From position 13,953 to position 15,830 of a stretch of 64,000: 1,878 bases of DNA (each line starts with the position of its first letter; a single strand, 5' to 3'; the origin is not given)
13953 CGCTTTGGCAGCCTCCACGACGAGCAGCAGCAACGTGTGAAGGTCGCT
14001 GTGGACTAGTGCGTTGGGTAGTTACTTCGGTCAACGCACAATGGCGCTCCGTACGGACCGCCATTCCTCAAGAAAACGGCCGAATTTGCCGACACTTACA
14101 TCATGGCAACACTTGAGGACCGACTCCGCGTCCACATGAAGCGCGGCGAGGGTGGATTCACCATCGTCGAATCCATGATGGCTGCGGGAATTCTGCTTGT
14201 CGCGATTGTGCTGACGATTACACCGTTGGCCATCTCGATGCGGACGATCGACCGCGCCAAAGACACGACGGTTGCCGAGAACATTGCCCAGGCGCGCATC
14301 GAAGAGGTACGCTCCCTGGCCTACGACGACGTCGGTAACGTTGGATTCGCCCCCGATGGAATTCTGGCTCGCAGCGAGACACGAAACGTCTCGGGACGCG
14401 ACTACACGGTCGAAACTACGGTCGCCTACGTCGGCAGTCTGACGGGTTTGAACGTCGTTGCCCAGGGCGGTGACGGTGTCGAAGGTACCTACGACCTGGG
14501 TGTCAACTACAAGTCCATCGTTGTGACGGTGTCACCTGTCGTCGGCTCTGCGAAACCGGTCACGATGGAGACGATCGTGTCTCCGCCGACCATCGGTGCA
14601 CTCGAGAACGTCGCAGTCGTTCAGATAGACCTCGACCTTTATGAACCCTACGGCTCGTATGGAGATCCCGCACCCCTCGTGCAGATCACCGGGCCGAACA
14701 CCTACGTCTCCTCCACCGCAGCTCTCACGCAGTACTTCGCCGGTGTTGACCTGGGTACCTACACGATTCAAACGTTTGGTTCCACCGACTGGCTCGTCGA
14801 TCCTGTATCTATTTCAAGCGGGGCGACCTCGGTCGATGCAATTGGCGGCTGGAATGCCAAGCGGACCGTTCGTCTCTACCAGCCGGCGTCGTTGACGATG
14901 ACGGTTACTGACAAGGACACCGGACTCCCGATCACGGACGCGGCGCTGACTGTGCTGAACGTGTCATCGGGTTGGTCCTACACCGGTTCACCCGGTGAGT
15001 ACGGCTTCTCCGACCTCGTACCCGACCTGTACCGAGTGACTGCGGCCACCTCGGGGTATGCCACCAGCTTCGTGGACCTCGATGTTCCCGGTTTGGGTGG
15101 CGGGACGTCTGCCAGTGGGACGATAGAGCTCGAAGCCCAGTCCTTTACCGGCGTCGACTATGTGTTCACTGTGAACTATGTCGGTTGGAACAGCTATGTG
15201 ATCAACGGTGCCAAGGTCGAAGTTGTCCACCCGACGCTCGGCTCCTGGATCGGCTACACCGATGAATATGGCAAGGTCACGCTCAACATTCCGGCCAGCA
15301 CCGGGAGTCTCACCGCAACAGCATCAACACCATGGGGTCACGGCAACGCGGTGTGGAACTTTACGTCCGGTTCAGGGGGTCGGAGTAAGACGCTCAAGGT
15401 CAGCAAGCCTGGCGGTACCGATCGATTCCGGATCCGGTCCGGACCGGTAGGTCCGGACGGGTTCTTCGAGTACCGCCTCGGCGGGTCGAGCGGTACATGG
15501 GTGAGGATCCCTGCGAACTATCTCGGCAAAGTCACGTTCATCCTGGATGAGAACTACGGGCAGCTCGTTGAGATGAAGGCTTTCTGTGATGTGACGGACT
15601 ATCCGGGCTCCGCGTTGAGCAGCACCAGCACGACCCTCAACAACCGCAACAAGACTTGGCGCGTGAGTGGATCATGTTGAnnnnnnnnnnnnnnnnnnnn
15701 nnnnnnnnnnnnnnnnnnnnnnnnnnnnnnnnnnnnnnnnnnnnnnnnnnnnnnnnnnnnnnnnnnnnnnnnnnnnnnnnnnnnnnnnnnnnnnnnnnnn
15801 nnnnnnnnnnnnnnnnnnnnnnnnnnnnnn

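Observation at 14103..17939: Stand-alone operon of three oversized prepilin/PilX-like proteins, 11 kb from the pilus machinery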

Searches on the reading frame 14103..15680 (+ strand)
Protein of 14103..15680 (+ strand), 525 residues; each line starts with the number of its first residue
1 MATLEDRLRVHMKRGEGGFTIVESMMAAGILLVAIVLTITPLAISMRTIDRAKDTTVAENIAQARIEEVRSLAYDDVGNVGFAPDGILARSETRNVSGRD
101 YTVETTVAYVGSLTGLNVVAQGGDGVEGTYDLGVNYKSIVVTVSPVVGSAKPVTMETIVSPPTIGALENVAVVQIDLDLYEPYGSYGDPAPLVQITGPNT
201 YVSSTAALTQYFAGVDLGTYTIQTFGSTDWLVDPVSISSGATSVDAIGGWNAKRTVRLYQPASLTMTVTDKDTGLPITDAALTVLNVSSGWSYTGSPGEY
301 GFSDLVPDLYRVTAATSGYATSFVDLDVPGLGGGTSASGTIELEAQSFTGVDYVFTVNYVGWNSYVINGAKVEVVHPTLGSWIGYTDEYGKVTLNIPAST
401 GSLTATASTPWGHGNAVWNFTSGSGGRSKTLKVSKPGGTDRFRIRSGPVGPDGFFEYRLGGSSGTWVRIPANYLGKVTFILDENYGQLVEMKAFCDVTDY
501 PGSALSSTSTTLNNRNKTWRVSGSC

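Call 3: search_protein_families(library=pfam, proteins=[window:14103-15680:+], max_evalue=1)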
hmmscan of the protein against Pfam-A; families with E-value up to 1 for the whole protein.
window:14103-15680:+ (525 aa): 3 families
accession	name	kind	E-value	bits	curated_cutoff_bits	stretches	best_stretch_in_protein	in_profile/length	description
PF13620.12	CarboxypepD_reg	-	2.9e-07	31.2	32.3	1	264-324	2-64/82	Carboxypeptidase regulatory-like domain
PF13715.12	CarbopepD_reg_2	-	0.013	15.9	32.2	1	267-326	4-62/88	CarboxypepD_reg-like domain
PF07963.17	N_methyl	-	0.34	11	21.2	1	14-37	2-25/27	Prokaryotic N-terminal methylation motif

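Call 4: search_protein_families(library=ncbifam, proteins=[window:14103-15680:+], max_evalue=1)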
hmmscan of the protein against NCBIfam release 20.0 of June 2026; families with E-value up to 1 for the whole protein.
window:14103-15680:+ (525 aa): 4 families
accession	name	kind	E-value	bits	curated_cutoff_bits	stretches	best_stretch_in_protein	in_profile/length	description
NF038303.1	EPS_HpsB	equivalog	0.00068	19.7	150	1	16-71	2-57/211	hormogonium polysaccharide secretion pseudopilin HpsB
TIGR01707.1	gspI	equivalog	0.0021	18.5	44.35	1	18-70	1-53/101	type II secretion system minor pseudopilin GspI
NF041013.1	T4P_ComGE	equivalog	0.0074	16.4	49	1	18-67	5-54/83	competence type IV pilus minor pilin ComGE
NF047828.1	T3SSXpsI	equivalog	0.0096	15.9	150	1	18-68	3-53/132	type II secretion system protein XpsI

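Call 9: find_homologous_proteins(query=window:14103-15680:+)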
Query window:14103-15680:+ (525 aa): 37 proteins with E <= 0.001 among 8000 candidates.
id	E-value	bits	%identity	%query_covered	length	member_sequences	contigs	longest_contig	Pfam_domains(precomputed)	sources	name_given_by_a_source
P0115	0.0e+0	1138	98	100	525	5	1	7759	PF13620.13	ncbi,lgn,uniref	ncbi:hypothetical protein MNBD_ACTINO02-3084 [hydrothermal vent metagenome]|uniref:Uncharacterized p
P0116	0.0e+0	1012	86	100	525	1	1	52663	PF13620.13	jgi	jgi:type II secretory pathway pseudopilin PulG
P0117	1.3e-298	1009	86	100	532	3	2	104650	PF13715.13,PF13620.13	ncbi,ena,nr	ncbi:hypothetical protein BMS3Bbin02_00602 [bacterium BMS3Bbin02]|nr:hypothetical protein BMS3Bbin02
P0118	3.9e-259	879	75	98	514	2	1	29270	PF13620.13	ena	-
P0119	3.4e-235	800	69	98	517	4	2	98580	PF13715.13,PF13620.13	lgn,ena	-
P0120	9.6e-221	752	87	74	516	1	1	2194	PF13715.13,PF07650.24,PF13620.13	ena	-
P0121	1.2e-176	606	54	100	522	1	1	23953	PF13620.13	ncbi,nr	ncbi:MAG: hypothetical protein GY720_10355 [bacterium]|nr:hypothetical protein [bacterium]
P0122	5.7e-170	584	53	99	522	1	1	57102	PF13620.13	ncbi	-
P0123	4.3e-167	575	51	99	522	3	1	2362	PF13620.13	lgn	-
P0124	8.9e-166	571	52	100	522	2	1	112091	PF13620.13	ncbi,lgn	-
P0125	1.3e-158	547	51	97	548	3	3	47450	PF13715.13,PF13620.13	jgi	-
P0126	3.3e-156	539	50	97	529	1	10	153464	PF13620.13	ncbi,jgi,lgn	-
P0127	1.6e-151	524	50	98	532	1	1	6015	PF13715.13,PF13620.13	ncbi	-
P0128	4.8e-151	522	50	97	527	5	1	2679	PF13715.13,PF13620.13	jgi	jgi:type II secretory pathway pseudopilin PulG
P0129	9.3e-151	521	50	98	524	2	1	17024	PF13715.13,PF13620.13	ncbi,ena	-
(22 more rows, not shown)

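Call 57: predict_structure(alignment_id=A4)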
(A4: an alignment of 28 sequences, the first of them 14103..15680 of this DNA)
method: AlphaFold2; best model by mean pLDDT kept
length: 525 residues; sequences in the alignment: 28
mean_pLDDT: 83.2   pTM: 0.61
mean pLDDT of the five models: 83.2, 82.0, 81.3, 78.3, 77.6
residues with pLDDT >= 90: 205; 70-90: 250; 50-70: 36; < 50: 34
segments of 3 or more residues with pLDDT < 50: 1-19, 116-129
pLDDT, mean of each block of 10 residues (from residue 1): 37 38 71 76 72 83 88 85 82 85 85 52 44 71 81 84 60 89 87 90 87 85 84 83 84 89 95 92 87 87 92 89 91 88 87 94 94 91 92 88 93 95 88 95 94 89 82 95 91 84 85 93 87
secondary structure, 60 per line:
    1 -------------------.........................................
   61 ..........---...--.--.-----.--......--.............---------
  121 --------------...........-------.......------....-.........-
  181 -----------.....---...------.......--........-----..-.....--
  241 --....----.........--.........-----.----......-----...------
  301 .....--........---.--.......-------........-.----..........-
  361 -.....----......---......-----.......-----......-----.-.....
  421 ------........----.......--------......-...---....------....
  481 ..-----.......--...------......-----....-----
elements in order: H20-70 E91-96 E99-111 E135-145 E153-159 H166-169 E171-179 E192-196 E200-202 E209-215 E218-225 H234-238 E243-246 E251-259 E262-270 E281-286 E292-294 E301-305 E308-315 E322-328 E336-343 E350-359 E362-366 E371-376 E380-385 E391-397 E403-408 E416-420 E427-434 E439-445 E454-459 E467-470 E477-482 E488-494 E506-511 E517-520

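Call 61: fold_search(model_id=the predicted structure, library=pdb)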
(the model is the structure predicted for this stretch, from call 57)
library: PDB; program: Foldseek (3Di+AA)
matches with E <= 10: 1058; with E <= 0.001: 106
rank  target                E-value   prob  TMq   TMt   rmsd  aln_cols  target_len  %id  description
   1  6fwv_A                1.5e-14  1.00  0.18  0.18  28.5       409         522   12  The Bacillus anthracis TIE protein (released 2018-08-08)
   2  6fwv_B                4.4e-14  1.00  0.18  0.18  27.9       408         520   12  The Bacillus anthracis TIE protein (released 2018-08-08)
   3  4oq1                  8.0e-09  1.00  0.16  0.24  19.0       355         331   11  Structure of the Streptococcal ancillary pilin (released 2014-04-23)
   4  7vcr_A                1.2e-08  1.00  0.13  0.15  33.4       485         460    8  Crystal Structure of PitA fragment from pilus islet-2 of Streptococcus oralis (released 2022-06-01)
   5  7w6b                  1.5e-08  1.00  0.19  0.14  25.6       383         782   12  Crystal Structure of PitA from pilus islet-2 of Streptococcus oralis (released 2022-06-01)
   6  10ps                  1.6e-08  1.00  0.15  0.15  32.2       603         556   12  Crystal structure of SdrD A2-A3-B1-B2 domains from Staphylococcus aureus JH1 (released 2026-02-11)
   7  7vcr_B                6.0e-08  1.00  0.13  0.15  40.2       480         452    8  Crystal Structure of PitA fragment from pilus islet-2 of Streptococcus oralis (released 2022-06-01)
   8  5j4m_A                2.8e-07  1.00  0.14  0.26  14.6       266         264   15  Crystal structure of shaft pilin SpaA from Lactobacillus rhamnosus GG - E269A/D295N double mutant (released 2016-07-20)
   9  5f44_A                3.1e-07  1.00  0.14  0.26  14.6       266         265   15  Crystal structure of shaft pilin spaA from Lactobacillus rhamnosus GG (released 2016-07-20)
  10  5hdl_A                3.5e-07  1.00  0.14  0.26  14.7       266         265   15  Crystal structure of shaft pilin spaA from Lactobacillus rhamnosus GG - E269A mutant (released 2016-07-20)
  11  5j4m_C                3.7e-07  1.00  0.15  0.27  14.7       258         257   15  Crystal structure of shaft pilin SpaA from Lactobacillus rhamnosus GG - E269A/D295N double mutant (released 2016-07-20)
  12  5f44_C                5.0e-07  1.00  0.14  0.27  14.9       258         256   15  Crystal structure of shaft pilin spaA from Lactobacillus rhamnosus GG (released 2016-07-20)
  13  5f44_B                6.5e-07  1.00  0.15  0.27  15.1       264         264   14  Crystal structure of shaft pilin spaA from Lactobacillus rhamnosus GG (released 2016-07-20)
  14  3rkp_B                9.3e-07  1.00  0.15  0.21  24.1       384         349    8  Crystal structure of BcpA*(D312A), the major pilin subunit of Bacillus cereus (released 2012-05-30)
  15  5hts_E                9.8e-07  1.00  0.15  0.30  14.6       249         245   13  Crystal structure of shaft pilin spaA from Lactobacillus rhamnosus GG - D295N mutant (released 2016-07-20)
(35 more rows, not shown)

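Call 64: search_protein_families(library=pfam, alignment_id=A4, max_evalue=0.1)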
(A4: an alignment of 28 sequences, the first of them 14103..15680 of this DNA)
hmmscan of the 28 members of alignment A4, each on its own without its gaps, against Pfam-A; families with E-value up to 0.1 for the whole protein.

A. member 1, window:14103-15680:+ (525 aa): 2 families
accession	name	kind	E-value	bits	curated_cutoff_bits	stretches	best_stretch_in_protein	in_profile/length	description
PF13620.12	CarboxypepD_reg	-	2.9e-07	31.2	32.3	1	264-324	2-64/82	Carboxypeptidase regulatory-like domain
PF13715.12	CarbopepD_reg_2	-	0.013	15.9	32.2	0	267-326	4-62/88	CarboxypepD_reg-like domain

B. families by the number of members that match (of 28 scanned): 28 families (the first 25 are shown)
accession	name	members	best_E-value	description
PF13620.12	CarboxypepD_reg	27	2.2e-17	Carboxypeptidase regulatory-like domain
PF13715.12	CarbopepD_reg_2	25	5.6e-07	CarboxypepD_reg-like domain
PF07963.17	N_methyl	15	4.8e-06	Prokaryotic N-terminal methylation motif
PF17210.9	SdrD_B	15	1.1e-05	SdrD B-like domain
PF17802.7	SpaA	12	1.2e-05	Prealbumin-like fold domain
PF02369.22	Big_1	8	8.6e-06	Bacterial Ig-like domain (group 1)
PF05688.17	BIg21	4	2.5e-05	Bacterial Immunoglobulin-like 21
PF17789.7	MG4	4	0.00097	Macroglobulin domain MG4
PF22579.2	Cbm74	3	0.029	Carbohydrate binding module-like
PF23374.1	Fn3_arc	2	0.001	Archaeal fibronectin-III type-like domain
PF13731.11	WxL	2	0.01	WxL domain surface cell wall-binding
PF24107.1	DUF7382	2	0.019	Domain of unknown function (DUF7382)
PF12985.13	DUF3869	1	0.0014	Domain of unknown function (DUF3869)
PF22904.2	NOMO1-like_2nd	1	0.003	BOS complex subunit NOMO1-like, second beta sandwich domain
PF11974.14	bMG3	1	0.01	Bacterial alpha-2-macroglobulin MG3 domain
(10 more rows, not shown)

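Call 74: search_protein_families(library=ncbifam, alignment_id=A4, max_evalue=0.1)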
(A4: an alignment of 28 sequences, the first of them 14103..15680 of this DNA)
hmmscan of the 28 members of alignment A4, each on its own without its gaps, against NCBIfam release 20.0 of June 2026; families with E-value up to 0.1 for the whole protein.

A. member 1, window:14103-15680:+ (525 aa): 4 families
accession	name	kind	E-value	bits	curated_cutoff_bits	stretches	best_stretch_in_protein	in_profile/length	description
NF038303.1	EPS_HpsB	equivalog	0.00068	19.7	150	1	16-71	2-57/211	hormogonium polysaccharide secretion pseudopilin HpsB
TIGR01707.1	gspI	equivalog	0.0021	18.5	44.35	1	18-70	1-53/101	type II secretion system minor pseudopilin GspI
NF041013.1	T4P_ComGE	equivalog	0.0074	16.4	49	1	18-67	5-54/83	competence type IV pilus minor pilin ComGE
NF047828.1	T3SSXpsI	equivalog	0.0096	15.9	150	1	18-68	3-53/132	type II secretion system protein XpsI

B. families by the number of members that match (of 28 scanned): 20 families
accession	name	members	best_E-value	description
NF038303.1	EPS_HpsB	25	3.7e-05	hormogonium polysaccharide secretion pseudopilin HpsB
NF047828.1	T3SSXpsI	22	2.4e-07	type II secretion system protein XpsI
NF041013.1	T4P_ComGE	18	9.2e-06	competence type IV pilus minor pilin ComGE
TIGR01707.1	gspI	14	3.8e-05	type II secretion system minor pseudopilin GspI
TIGR02523.1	type_IV_pilV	12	5.6e-05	type IV pilus modification protein PilV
TIGR02532.1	IV_pilin_GFxxxE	6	0.00014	prepilin-type N-terminal cleavage/methylation domain-containing protein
NF052345.1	S_layer_anammox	5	2.1e-06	Kustd1514 family S-layer glycoprotein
NF058648.1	ECF_sub_HI1622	4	0.00044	NikL family nickel/cobalt ECF transporter subunit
NF006453.0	PRK08808.1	4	0.032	type II secretion system protein J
TIGR02599.1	TIGR02599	2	0.011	Verru_Chthon cassette protein C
TIGR01708.2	typeII_sec_gspH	2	0.049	type II secretion system minor pseudopilin GspH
NF040982.1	ComGD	2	0.069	competence type IV pilus minor pilin ComGD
NF041002.1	pilin_ComGF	2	0.07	competence type IV pilus minor pilin ComGF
NF033510.3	Ca_tandemer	1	0.0091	Ca2+-stabilized repeat-containing adhesin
NF041895.1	choice_anch_V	1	0.014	choice-of-anchor V domain-containing protein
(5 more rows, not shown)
